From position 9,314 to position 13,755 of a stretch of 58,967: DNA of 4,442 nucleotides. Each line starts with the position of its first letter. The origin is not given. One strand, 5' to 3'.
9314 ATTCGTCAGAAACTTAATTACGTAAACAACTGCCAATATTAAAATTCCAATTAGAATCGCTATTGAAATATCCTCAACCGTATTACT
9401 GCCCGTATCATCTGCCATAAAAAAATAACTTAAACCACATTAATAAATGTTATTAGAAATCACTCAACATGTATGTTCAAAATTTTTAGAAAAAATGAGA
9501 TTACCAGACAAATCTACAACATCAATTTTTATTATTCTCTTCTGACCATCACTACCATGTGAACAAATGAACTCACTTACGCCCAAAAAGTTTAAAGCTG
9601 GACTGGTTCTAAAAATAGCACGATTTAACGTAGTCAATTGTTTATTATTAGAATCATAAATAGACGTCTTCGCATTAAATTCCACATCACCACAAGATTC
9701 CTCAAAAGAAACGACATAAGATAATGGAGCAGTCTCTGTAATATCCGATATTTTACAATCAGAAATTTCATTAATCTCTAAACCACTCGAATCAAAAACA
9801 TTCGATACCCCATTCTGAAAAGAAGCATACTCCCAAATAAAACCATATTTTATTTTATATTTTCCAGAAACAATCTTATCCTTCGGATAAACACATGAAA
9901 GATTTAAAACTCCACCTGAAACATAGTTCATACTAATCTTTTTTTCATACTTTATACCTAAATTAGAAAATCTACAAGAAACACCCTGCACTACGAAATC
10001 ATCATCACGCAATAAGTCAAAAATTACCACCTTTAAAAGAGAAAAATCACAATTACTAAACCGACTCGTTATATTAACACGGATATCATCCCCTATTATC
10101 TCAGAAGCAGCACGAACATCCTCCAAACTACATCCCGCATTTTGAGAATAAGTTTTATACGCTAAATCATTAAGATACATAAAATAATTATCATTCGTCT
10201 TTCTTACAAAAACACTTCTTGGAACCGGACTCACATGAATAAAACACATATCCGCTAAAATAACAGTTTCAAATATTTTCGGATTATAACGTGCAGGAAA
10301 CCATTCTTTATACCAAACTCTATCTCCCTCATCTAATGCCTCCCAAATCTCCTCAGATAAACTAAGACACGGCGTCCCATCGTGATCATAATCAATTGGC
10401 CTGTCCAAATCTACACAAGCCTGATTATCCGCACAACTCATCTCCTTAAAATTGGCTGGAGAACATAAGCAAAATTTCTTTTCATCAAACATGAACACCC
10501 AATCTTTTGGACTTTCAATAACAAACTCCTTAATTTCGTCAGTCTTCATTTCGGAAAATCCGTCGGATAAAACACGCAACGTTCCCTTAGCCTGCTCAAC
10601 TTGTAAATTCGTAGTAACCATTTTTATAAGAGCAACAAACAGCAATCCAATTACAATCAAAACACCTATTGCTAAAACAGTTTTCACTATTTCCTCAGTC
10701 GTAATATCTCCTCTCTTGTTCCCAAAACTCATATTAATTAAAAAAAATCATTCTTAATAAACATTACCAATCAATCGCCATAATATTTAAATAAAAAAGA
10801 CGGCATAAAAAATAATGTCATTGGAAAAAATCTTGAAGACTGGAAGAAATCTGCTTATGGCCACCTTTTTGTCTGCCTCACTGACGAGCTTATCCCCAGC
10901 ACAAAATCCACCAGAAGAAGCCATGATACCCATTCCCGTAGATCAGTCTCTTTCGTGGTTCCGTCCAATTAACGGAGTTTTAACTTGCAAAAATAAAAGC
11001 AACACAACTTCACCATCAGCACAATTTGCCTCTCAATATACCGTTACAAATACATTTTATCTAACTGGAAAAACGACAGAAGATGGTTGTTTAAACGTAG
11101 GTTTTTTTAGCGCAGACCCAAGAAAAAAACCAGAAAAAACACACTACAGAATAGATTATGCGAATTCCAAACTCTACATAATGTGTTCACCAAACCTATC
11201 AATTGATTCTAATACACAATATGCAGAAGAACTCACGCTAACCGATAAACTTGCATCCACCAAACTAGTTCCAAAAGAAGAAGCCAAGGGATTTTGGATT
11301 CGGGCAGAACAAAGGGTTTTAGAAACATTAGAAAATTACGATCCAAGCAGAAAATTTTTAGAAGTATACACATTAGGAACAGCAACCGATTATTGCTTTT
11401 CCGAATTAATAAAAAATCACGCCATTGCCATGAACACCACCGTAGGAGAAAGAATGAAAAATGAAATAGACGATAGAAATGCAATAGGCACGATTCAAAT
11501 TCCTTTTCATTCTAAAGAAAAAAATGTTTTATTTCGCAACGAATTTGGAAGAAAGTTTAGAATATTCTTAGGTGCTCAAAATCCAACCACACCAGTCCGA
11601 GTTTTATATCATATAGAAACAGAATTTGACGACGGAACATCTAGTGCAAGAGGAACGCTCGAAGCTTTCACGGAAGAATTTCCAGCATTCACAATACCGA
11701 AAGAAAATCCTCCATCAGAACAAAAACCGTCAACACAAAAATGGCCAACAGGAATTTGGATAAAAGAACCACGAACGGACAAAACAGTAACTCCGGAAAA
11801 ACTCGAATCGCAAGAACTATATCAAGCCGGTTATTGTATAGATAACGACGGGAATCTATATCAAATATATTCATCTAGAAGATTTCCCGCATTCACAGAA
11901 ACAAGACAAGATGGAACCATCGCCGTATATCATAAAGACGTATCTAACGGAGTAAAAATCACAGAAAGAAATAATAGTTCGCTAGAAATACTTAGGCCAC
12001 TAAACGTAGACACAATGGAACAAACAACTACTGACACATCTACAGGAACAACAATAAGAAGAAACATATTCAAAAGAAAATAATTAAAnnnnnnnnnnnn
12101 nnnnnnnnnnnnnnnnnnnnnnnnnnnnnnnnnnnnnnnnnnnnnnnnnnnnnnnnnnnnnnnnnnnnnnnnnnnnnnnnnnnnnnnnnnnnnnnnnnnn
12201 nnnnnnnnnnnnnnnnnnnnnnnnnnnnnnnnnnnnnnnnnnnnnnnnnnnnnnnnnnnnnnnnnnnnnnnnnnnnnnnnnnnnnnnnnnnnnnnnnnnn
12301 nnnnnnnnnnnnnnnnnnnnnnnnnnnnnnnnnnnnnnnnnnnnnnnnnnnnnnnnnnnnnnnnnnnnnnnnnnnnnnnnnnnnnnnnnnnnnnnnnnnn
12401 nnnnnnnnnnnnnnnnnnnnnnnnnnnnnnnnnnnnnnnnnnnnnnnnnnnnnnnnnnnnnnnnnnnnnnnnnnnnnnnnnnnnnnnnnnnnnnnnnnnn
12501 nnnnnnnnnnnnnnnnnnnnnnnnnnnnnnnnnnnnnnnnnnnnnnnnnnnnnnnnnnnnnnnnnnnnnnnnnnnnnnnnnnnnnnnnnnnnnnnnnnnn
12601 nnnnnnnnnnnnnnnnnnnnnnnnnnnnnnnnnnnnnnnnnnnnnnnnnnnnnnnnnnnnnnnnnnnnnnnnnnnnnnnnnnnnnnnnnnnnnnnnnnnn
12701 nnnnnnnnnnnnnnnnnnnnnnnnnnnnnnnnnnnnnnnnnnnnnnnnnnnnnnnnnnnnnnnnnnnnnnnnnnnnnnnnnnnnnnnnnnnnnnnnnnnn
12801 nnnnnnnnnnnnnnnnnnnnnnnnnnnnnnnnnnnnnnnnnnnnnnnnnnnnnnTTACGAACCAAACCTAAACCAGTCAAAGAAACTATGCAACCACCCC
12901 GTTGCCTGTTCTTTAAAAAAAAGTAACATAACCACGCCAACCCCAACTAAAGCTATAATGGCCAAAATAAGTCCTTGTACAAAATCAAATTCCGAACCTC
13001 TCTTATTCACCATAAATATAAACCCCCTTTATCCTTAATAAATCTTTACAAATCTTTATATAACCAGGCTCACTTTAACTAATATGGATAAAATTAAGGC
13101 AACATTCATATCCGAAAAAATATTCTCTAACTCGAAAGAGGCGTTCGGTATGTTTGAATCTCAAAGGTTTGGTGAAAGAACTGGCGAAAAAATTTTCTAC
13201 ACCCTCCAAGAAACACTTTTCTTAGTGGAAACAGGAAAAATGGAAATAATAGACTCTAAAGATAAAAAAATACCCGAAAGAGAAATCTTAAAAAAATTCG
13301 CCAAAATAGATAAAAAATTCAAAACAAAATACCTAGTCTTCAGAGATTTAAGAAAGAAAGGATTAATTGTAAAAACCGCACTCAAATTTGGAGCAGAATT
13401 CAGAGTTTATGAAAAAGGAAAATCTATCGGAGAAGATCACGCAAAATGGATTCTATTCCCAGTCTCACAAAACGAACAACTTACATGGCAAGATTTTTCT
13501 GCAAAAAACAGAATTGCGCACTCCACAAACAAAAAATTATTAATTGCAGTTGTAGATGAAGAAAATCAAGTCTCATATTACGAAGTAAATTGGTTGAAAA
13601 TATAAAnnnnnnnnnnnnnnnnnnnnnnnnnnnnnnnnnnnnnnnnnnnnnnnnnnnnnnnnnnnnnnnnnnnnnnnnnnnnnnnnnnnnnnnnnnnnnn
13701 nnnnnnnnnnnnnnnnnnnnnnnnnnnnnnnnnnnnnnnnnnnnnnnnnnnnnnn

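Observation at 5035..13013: Ten-gene island of proteins sharing an N-K-[KR]-G-[DSA] plus hydrophobic-helix N-terminus, with no assembly genes nearby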

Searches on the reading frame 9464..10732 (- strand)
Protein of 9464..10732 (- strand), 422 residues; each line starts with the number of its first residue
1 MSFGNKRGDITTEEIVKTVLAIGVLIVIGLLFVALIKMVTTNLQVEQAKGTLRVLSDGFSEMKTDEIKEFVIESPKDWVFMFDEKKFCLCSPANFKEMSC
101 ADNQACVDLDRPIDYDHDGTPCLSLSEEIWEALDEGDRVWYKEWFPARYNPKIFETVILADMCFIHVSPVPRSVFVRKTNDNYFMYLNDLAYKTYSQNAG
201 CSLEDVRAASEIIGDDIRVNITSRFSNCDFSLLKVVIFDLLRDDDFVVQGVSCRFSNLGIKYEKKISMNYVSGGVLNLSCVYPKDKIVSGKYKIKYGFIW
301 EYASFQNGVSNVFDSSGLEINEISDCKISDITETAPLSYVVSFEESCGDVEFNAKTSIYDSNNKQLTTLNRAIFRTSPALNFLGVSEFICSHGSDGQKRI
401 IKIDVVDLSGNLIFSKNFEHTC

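Call 7: search_protein_families(library=pfam, max_evalue=1, proteins=[window:9464-10732:-])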
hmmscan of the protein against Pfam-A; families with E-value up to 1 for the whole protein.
window:9464-10732:- (422 aa): 0 families

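Call 15: search_protein_families(library=ncbifam, max_evalue=1, proteins=[window:9464-10732:-])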
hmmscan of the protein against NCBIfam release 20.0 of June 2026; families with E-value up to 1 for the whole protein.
window:9464-10732:- (422 aa): 1 family
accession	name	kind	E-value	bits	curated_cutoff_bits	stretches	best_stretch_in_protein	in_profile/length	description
TIGR01441.2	GPR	equivalog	0.022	13.8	120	1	4-69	202-270/306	GPR endopeptidase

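Call 20: find_encoding_contigs(protein=window:9464-10732:-, flank=10000, max_places=6)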
Protein window:9464-10732:- (422 aa): 1 contig read that carries it; 1 place shown.
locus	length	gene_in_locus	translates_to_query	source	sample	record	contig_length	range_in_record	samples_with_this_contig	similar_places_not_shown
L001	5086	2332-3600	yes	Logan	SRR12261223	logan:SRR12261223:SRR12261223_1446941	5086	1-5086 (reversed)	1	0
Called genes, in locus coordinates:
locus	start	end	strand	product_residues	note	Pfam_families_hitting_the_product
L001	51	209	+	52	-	-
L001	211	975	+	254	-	-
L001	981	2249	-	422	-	-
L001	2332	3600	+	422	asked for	-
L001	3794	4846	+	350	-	-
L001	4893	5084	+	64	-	?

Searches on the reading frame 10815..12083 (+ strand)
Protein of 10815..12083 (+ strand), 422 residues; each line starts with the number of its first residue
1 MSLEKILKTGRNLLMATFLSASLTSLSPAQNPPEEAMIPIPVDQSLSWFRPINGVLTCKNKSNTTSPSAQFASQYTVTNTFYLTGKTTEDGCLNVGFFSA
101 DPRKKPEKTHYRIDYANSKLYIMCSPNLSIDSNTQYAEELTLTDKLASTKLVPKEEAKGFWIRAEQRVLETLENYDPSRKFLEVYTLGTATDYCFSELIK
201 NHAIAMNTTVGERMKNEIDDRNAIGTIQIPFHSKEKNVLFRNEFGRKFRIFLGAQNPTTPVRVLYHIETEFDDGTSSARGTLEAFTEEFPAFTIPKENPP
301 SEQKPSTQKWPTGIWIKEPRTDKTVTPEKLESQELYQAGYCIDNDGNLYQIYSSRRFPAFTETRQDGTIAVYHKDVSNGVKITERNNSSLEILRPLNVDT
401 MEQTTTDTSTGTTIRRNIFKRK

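Call 8: search_protein_families(library=pfam, max_evalue=0.01, proteins=[window:10815-12083:+])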
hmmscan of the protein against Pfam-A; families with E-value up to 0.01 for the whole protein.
window:10815-12083:+ (422 aa): 0 families

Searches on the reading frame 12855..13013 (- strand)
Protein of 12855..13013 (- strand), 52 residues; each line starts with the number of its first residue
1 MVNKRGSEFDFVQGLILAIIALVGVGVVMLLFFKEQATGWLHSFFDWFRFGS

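Call 7: search_protein_families(library=pfam, max_evalue=1, proteins=[window:12855-13013:-])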
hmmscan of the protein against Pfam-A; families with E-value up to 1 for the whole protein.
window:12855-13013:- (52 aa): 1 family
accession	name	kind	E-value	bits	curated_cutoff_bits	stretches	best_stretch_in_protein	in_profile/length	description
PF16982.10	Flp1_like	-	0.0047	16.8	33.5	1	16-46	11-41/49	Putative Flagellin, Flp1-like, domain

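Call 15: search_protein_families(library=ncbifam, max_evalue=1, proteins=[window:12855-13013:-])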
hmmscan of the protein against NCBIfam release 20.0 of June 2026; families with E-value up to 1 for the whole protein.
window:12855-13013:- (52 aa): 1 family
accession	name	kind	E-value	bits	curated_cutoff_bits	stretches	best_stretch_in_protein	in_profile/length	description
NF041835.1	rnfA_Methano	equivalog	0.015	15.8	300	1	6-32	127-153/195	Rnf electron transport complex subunit RnfA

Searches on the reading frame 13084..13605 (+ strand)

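Call 8: search_protein_families(library=pfam, max_evalue=0.01, proteins=[window:13084-13605:+])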
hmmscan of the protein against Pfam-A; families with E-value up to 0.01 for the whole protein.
window:13084-13605:+ (173 aa): 4 families
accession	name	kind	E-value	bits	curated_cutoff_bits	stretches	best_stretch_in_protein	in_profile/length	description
PF01974.23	tRNA_int_endo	-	5.7e-27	94.1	27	1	79-165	1-85/85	tRNA intron endonuclease, catalytic C-terminal domain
PF02778.19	tRNA_int_endo_N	-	2e-06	27.7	21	1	5-68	2-66/67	tRNA intron endonuclease, N-terminal domain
PF12928.12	tRNA_int_end_N2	-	0.0021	18.5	24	0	27-55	38-67/69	tRNA-splicing endonuclease subunit sen54 N-term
PF09631.16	Sen15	-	0.0026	18.5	22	1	118-169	36-92/101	Sen15 protein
